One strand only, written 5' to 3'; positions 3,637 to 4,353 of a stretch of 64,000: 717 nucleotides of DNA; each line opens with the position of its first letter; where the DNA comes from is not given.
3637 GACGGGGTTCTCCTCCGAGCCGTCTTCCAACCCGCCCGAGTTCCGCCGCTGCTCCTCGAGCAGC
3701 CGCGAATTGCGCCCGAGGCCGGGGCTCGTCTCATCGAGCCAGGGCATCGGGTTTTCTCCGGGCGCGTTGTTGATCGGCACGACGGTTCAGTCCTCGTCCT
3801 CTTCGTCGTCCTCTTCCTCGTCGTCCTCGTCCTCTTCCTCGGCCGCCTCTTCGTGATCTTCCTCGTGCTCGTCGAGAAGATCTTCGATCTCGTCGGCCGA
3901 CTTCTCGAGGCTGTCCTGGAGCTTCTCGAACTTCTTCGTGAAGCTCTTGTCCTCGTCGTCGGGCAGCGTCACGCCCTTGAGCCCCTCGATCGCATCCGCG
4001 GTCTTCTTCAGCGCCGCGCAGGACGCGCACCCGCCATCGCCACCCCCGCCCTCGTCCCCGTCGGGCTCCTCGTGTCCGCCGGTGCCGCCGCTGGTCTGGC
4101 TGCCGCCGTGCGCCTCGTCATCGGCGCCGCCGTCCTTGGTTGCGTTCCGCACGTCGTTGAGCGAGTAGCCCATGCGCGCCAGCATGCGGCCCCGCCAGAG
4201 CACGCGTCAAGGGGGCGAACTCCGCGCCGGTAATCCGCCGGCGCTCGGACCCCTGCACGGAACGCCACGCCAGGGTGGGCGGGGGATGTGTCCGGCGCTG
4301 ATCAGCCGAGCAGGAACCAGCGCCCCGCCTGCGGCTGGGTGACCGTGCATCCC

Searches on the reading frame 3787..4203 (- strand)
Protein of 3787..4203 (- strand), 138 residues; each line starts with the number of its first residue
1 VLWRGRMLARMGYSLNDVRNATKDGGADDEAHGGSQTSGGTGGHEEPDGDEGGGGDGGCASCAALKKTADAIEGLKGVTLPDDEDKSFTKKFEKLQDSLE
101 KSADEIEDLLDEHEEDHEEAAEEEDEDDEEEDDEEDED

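Call 104: search_protein_families(library=pfam, alignment_id=A6, max_evalue=0.001)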
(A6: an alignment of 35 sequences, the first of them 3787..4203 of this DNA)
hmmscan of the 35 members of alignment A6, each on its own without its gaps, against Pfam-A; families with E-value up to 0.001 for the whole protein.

A. member 1, window:3787-4203:- (138 aa): 0 families

B. families by the number of members that match (of 35 scanned): 10 families
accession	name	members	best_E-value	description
PF25680.1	Mom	1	2.1e-26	Mom protein family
PF14216.11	DUF4326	1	5.5e-21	Domain of unknown function (DUF4326)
PF12961.13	DUF3850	1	5.1e-20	Domain of unknown function (DUF3850)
PF12705.13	PDDEXK_1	1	3.2e-07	PD-(D/E)XK nuclease superfamily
PF10926.14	DUF2800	1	2.5e-06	Protein of unknown function (DUF2800)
PF02272.25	DHHA1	1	4.5e-06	DHHA1 domain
PF01695.23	IstB_IS21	1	0.0001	IstB-like ATP binding protein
PF04266.20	ASCH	1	0.00011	ASCH domain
PF20720.3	nSTAND3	1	0.00012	Novel STAND NTPase 3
PF07083.16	DUF1351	1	0.00031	Protein of unknown function (DUF1351)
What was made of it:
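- Tried and rejected: No DsbA/thioredoxin, secretin or integrase among 35 further window proteins (call 104).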
